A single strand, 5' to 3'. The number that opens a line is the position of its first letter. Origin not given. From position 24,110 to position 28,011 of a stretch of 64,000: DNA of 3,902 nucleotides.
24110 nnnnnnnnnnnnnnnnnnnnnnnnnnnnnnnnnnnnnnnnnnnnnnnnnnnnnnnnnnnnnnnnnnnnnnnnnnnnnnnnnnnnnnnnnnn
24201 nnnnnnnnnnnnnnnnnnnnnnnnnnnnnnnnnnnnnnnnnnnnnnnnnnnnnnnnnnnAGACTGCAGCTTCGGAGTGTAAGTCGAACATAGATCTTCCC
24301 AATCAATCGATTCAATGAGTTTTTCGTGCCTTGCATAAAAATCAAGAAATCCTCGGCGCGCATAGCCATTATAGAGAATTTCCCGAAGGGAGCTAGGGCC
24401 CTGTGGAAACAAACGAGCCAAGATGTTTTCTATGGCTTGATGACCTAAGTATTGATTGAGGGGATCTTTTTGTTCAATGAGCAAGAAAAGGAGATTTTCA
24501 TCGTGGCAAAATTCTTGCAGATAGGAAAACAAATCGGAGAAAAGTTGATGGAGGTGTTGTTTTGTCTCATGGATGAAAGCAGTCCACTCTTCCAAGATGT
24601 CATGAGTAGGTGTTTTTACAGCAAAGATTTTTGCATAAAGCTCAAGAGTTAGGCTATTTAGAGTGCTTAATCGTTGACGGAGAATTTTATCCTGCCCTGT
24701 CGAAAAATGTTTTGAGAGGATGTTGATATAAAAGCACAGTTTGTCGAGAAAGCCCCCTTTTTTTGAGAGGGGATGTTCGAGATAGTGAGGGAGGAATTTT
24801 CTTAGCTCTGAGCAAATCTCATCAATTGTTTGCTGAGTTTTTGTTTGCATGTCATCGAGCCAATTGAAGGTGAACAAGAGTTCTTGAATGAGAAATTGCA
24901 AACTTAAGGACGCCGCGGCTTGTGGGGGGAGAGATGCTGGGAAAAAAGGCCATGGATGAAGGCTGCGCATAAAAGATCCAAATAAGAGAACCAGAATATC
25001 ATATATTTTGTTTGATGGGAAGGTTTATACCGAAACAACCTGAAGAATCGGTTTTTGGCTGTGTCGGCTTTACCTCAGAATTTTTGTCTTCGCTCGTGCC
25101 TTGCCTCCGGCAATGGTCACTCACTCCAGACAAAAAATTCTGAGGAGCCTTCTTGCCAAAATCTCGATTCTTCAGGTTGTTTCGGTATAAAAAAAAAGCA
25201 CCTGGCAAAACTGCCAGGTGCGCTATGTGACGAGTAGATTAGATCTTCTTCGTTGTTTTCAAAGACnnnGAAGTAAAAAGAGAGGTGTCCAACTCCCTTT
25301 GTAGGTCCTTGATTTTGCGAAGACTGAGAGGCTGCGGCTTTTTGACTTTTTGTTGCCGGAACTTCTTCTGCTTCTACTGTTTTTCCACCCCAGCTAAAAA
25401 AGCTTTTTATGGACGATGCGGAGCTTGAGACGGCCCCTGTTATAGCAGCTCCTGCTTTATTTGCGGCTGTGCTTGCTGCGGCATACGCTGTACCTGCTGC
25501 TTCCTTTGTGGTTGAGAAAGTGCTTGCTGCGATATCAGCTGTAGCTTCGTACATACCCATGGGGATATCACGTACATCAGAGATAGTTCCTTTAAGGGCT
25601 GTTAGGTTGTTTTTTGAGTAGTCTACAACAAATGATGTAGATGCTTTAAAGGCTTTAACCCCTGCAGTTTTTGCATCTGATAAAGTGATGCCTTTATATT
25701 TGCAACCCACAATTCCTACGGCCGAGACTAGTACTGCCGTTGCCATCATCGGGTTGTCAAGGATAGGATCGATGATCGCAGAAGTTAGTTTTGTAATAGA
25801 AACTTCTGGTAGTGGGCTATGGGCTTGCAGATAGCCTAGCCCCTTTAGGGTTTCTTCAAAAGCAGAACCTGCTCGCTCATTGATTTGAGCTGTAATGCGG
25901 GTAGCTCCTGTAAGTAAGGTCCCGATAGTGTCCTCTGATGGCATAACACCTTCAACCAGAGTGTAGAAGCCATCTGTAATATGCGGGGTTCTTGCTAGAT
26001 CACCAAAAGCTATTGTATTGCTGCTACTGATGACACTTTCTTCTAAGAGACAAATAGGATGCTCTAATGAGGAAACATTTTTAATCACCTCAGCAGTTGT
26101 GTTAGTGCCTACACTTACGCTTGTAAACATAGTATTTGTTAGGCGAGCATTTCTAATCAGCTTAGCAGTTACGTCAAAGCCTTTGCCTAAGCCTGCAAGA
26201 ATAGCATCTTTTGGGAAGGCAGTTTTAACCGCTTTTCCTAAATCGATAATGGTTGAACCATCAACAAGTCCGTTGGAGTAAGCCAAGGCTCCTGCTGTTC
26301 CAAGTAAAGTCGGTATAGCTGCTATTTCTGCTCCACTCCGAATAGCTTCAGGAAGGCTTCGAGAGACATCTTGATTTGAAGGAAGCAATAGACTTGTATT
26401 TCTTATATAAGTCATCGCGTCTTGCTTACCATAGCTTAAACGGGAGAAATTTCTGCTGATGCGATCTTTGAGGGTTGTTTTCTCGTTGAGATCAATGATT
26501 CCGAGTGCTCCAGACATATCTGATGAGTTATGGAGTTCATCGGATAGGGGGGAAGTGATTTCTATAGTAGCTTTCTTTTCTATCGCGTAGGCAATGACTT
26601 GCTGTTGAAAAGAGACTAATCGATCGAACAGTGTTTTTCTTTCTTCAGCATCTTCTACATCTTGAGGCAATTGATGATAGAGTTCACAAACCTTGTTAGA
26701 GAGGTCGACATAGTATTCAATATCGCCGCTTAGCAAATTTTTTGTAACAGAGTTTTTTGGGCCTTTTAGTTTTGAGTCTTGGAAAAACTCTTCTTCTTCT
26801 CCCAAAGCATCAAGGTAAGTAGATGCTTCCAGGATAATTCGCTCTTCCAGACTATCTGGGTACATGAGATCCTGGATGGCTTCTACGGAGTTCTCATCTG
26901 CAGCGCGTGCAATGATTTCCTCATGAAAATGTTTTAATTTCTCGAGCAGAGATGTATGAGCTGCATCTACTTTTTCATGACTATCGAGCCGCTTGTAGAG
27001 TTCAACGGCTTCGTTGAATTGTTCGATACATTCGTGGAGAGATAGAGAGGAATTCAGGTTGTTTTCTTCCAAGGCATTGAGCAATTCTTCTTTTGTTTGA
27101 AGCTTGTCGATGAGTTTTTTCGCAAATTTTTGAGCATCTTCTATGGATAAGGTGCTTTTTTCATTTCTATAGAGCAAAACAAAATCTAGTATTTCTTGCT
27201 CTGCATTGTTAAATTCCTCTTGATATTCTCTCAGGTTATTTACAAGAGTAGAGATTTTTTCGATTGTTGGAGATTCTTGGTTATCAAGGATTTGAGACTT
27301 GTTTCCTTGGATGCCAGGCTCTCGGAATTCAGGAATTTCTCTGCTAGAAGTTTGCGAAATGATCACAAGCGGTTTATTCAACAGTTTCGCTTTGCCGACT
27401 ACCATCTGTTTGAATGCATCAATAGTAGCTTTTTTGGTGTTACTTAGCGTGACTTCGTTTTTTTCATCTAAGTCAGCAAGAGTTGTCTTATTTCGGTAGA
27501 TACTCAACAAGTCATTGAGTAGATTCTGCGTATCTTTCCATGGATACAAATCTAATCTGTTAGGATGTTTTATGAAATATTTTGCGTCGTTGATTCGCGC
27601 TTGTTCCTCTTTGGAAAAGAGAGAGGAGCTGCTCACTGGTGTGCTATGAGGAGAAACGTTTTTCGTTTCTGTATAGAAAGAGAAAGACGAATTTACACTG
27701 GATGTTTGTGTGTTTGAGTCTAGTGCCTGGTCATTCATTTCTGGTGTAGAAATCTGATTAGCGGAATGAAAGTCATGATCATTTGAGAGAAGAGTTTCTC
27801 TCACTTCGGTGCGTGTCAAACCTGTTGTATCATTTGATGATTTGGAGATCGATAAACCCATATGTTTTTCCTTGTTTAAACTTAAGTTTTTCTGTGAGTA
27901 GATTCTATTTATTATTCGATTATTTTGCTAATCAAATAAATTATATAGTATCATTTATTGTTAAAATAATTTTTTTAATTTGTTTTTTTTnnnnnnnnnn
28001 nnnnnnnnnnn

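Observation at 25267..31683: Tandem giant paralogs of unknown function with duplicated leader and terminator: candidate secreted or membrane-inserting effectors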

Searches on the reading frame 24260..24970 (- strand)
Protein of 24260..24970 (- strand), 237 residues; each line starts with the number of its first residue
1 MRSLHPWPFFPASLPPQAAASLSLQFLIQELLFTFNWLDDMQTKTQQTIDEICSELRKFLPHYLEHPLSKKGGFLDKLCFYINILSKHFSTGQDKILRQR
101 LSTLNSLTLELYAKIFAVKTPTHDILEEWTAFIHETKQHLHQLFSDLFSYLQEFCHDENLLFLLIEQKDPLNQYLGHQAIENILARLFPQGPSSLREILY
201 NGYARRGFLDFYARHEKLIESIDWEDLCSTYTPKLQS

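Call 23: search_protein_families(library=pfam, proteins=[window:24260-24970:-], max_evalue=0.001)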
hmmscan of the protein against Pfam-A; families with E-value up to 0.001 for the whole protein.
window:24260-24970:- (237 aa): 0 families

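Call 48: find_related_loci(query=A6, collection=genome_contigs, flank=10000)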
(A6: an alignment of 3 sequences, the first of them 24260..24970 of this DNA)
Query A6 (237 aa) in genome_contigs; peptide patterns used: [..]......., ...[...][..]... (x = any residue, [..] = any of these).
99 stretches matched a pattern; 12 encode a relative of the query (tblastn E <= 1e-3); 12 distinct loci.
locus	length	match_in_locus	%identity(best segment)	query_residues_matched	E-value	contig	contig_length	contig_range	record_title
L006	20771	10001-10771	53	1-234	2e-77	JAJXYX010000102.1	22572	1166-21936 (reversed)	MAG: bacterium isolate BP7.bin23 NODE_3168_length_22572_cov_3.956293, whole genome shotgun sequence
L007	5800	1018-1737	39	1-227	6e-49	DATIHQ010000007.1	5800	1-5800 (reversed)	MAG TPA_asm: Chlamydiales bacterium isolate SMAG_U15642 k141_161962, whole genome shotgun sequence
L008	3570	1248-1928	41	1-225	2e-48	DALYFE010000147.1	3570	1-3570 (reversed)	MAG TPA_asm: Chlamydiales bacterium isolate CTOTU14274 NODE_7400_length_3570_cov_4.185206, whole genome shotgun sequence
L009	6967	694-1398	39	1-228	7e-46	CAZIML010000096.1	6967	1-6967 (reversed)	MAG TPA_asm: uncultured bacterium isolate SRP298887_co1_67 genome assembly, contig: NODE_13022_length_6967_cov_4.004774,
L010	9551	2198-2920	38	1-228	8e-46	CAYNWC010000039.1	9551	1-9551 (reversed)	MAG TPA_asm: uncultured bacterium isolate SRP200132_co1_23 genome assembly, contig: NODE_12805_length_9551_cov_6.052127,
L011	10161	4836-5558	38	1-228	3e-44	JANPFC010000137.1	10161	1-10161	MAG: Chlamydiota bacterium isolate VAR_78_metabat_106 VAR_78_k141_4139170, whole genome shotgun sequence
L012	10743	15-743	38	1-232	3e-44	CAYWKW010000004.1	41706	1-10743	MAG TPA_asm: uncultured bacterium isolate SRP200132_co2_218 genome assembly, contig: NODE_722_length_41706_cov_10.527142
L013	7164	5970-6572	37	1-219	2e-35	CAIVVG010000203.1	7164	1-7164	MAG: uncultured Chlamydiae bacterium isolate Umea1_bin-1462 genome assembly, contig: bin-1462:203/217, whole genome shot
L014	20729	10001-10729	43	1-230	1e-50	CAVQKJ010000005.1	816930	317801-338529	MAG: uncultured Chlamydiae bacterium isolate MFD00008.bin.3.143 genome assembly, contig: contig_43157, whole genome shot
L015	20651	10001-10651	32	12-234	1e-24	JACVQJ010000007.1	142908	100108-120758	MAG: Parachlamydiales bacterium isolate B4_bin.14 scaffold_52, whole genome shotgun sequence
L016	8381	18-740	41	1-228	4e-50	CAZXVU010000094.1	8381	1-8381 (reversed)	MAG TPA_asm: uncultured bacterium isolate SRP200132_co1_523 genome assembly, contig: NODE_15491_length_8381_cov_8.426495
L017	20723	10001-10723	34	1-228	9e-40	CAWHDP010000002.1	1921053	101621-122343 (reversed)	MAG: uncultured Chlamydiae bacterium isolate MFD04780.bin.1.32 genome assembly, contig: contig_180, whole genome shotgun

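Call 75: search_protein_families(library=pfam, proteins=[L002:1-2919:+, L002:3396-5867:+], max_evalue=1)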
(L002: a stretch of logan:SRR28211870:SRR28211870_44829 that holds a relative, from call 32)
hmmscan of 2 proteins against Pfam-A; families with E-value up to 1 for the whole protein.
L002:1-2919:+ (973 aa): 0 families

L002:3396-5867:+ (824 aa): 2 families
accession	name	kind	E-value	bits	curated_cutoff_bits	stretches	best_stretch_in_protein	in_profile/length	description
PF25572.1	TPR_ZSWIM8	-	0.19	11.7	27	1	255-325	108-179/210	ZSWIM8, TPR repeats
PF03147.19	FDX-ACB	-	0.21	12.5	31.1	1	212-257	43-88/94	Ferredoxin-fold anticodon binding domain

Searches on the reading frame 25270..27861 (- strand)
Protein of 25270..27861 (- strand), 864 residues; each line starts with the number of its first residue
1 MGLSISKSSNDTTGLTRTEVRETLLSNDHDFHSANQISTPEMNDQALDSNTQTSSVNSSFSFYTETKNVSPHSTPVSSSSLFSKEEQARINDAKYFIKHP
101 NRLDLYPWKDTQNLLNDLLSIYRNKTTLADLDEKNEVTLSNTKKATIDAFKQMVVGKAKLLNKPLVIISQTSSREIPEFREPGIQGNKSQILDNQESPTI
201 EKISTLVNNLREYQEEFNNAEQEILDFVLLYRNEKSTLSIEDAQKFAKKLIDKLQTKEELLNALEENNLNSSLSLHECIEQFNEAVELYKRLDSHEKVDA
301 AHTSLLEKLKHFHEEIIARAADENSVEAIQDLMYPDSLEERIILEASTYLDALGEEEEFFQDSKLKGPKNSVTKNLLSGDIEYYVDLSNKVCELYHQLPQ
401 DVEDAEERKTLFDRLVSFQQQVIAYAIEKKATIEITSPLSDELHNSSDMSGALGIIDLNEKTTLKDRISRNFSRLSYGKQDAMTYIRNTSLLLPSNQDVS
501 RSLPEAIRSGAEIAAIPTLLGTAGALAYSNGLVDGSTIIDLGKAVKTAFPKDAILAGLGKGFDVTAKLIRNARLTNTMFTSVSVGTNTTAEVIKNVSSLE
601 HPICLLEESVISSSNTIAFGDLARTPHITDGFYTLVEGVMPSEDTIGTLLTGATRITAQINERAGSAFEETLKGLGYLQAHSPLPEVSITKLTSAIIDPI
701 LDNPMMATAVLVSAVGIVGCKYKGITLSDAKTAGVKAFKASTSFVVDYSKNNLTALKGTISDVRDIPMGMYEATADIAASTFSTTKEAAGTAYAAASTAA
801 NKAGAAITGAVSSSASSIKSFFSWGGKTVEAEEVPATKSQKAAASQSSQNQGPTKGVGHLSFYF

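Call 4: search_protein_families(library=pfam, proteins=[window:25270-27861:-], max_evalue=1)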
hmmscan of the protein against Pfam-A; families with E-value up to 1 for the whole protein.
window:25270-27861:- (864 aa): 4 families
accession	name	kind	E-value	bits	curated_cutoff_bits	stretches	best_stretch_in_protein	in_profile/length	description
PF06818.20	Fez1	-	0.39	11.6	34.4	1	203-304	12-114/199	Fez1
PF00750.26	tRNA-synt_1d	-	0.39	10.1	23.3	1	205-267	75-138/349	tRNA synthetases class I (R), catalytic domain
PF20711.2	DUF6825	-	0.68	10.8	27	0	307-329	42-64/105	Family of unknown function (DUF6825)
PF02609.21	Exonuc_VII_S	-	0.87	10.1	24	1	258-292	9-39/52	Exonuclease VII small subunit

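Call 5: search_protein_families(library=ncbifam, proteins=[window:25270-27861:-], max_evalue=1)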
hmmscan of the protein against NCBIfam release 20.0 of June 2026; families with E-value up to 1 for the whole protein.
window:25270-27861:- (864 aa): 3 families
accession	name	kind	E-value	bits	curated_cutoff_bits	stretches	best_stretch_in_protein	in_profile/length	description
NF010673.0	PRK14070.1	equivalog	0.0072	16.4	119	1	256-316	9-63/75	exodeoxyribonuclease VII small subunit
NF007829.0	PRK10538.1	equivalog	0.076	12.4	411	1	724-799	133-207/248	bifunctional NADP-dependent 3-hydroxy acid dehydrogenase/3-hydroxypropionate dehydrogenase YdfG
NF004349.1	PRK05729.1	equivalog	0.28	9.3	704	1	188-315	699-828/860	valine--tRNA ligase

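Call 8: search_solved_structures(query=window:25270-27861:-, max_evalue=1)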
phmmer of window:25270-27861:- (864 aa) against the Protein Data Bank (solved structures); distinct sequences matched with E-value up to 1: 5.
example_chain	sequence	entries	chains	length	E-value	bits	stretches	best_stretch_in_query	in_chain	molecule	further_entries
1brw_A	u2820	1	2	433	0.29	12.5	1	463-557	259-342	PROTEIN (PYRIMIDINE NUCLEOSIDE PHOSPHORYLASE)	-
3edl_D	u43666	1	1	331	0.54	11.6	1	615-728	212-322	Kinesin-like protein KIF2C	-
1v8j_A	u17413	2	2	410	0.77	11.1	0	615-728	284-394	Kinesin-like protein KIF2C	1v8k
5xja_A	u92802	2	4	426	0.83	11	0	616-728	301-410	Kinesin-like protein KIF2C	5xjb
4r9v_A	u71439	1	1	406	0.94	10.8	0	28-118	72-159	Sialyltransferase 0160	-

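Call 31: find_encoding_contigs(protein=window:25270-27861:-, flank=10000, max_places=6)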
Protein window:25270-27861:- (864 aa): 1 contig read that carries it; 1 place shown.
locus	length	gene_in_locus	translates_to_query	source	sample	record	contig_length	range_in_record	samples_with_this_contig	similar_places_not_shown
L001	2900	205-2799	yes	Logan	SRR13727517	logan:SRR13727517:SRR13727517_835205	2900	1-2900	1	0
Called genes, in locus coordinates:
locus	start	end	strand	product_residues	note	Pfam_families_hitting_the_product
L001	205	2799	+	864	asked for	-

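Call 32: find_encoding_contigs(protein=P0004, flank=10000, max_places=6)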
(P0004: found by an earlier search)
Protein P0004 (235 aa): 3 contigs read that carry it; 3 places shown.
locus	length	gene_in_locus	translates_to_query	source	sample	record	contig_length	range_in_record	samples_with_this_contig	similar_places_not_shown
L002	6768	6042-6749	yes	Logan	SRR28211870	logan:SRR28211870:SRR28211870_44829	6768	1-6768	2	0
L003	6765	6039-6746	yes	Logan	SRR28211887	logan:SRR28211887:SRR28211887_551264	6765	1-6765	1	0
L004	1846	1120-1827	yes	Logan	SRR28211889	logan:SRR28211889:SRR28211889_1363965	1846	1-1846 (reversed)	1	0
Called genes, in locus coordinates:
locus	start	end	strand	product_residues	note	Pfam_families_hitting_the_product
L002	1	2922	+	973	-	?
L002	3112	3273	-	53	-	-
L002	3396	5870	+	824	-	-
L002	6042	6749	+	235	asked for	-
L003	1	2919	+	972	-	?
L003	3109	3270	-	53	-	-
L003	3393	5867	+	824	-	-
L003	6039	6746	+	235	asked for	-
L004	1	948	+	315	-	?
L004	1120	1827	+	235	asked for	-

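Call 68: predict_structure(alignment_id=A8)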
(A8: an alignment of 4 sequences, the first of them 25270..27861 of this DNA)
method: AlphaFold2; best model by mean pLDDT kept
length: 864 residues; sequences in the alignment: 4
mean_pLDDT: 38.0   pTM: 0.28
mean pLDDT of the five models: 38.0, 37.6, 37.0, 36.0, 34.2
residues with pLDDT >= 90: 0; 70-90: 45; 50-70: 161; < 50: 658
segments of 3 or more residues with pLDDT < 50: 1-81, 123-132, 171-247, 263-269, 293-302, 327-336, 353-379, 402-404, 440-864
pLDDT, mean of each block of 10 residues (from residue 1): 26 39 31 23 23 24 25 30 66 77 67 66 46 53 69 72 62 31 24 29 38 42 43 39 47 51 48 64 63 46 57 66 55 47 58 44 31 34 74 66 55 68 63 62 35 31 32 27 25 22 25 25 29 36 39 32 35 24 20 21 22 24 26 27 31 28 29 31 31 30 30 24 26 25 24 23 22 21 22 26 26 22 24 25 26 25 23
secondary structure, 60 per line:
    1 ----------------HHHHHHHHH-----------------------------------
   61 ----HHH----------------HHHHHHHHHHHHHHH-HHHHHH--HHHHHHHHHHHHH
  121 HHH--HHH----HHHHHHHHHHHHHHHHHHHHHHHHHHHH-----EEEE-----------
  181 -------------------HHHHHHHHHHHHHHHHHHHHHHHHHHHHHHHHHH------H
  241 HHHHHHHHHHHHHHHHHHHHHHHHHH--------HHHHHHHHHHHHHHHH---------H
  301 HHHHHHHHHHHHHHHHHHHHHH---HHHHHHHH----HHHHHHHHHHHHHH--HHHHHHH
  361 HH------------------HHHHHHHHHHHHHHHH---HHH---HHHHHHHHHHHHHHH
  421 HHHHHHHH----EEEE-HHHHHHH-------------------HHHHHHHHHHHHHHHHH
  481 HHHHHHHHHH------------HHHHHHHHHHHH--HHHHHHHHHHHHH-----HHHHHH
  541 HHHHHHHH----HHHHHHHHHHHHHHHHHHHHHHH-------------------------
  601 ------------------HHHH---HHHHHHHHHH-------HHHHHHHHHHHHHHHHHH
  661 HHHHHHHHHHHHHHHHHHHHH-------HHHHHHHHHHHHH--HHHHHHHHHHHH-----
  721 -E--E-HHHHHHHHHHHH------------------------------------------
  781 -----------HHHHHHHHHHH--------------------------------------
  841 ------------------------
elements in order (helices of 4 or more, strands of 3 or more residues): H17-25 H84-98 H100-105 H108-123 H133-160 E166-169 H200-233 H240-266 H275-290 H300-322 H326-333 H338-351 H354-362 H381-396 H406-428 E433-436 H438-444 H464-490 H503-514 H517-529 H535-548 H553-575 H619-622 H626-635 H643-681 H689-701 H704-715 H727-738 H792-802
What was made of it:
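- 27622..27861 (-): P864 disordered N-terminus (aa 1-80). AF2 pLDDT is below 50 for residues 1-81 (call 68).
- Disordered N-terminus (call 68). AF2 gives the C-domain pLDDT 20-35, so its fold is unknown (call 68).
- Tried and rejected: The full-length AF2 model was too poor to use, with pLDDT 38 (call 68).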

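Call 75: search_protein_families(library=pfam, proteins=[L002:1-2919:+, L002:3396-5867:+], max_evalue=1)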
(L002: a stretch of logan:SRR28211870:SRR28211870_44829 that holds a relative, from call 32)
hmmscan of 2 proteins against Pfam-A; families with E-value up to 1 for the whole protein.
L002:1-2919:+ (973 aa): 0 families

L002:3396-5867:+ (824 aa): 2 families
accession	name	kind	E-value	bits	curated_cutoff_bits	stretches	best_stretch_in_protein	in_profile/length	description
PF25572.1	TPR_ZSWIM8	-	0.19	11.7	27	1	255-325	108-179/210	ZSWIM8, TPR repeats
PF03147.19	FDX-ACB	-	0.21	12.5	31.1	1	212-257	43-88/94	Ferredoxin-fold anticodon binding domain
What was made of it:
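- No autotransporter or adhesin Pfam domain (calls 4, 75). No match to translocator families in Pfam or NCBIfam at E<=1 (calls 4, 5, 75).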

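Call 94: search_protein_families(library=phrogs, proteins=[window:25270-27861:-], max_evalue=0.1)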
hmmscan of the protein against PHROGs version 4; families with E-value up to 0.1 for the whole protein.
window:25270-27861:- (864 aa): 1 family
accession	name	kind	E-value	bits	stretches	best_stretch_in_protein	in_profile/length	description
phrog_19821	-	unknown function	0.064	14.4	0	435-474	24-63/76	-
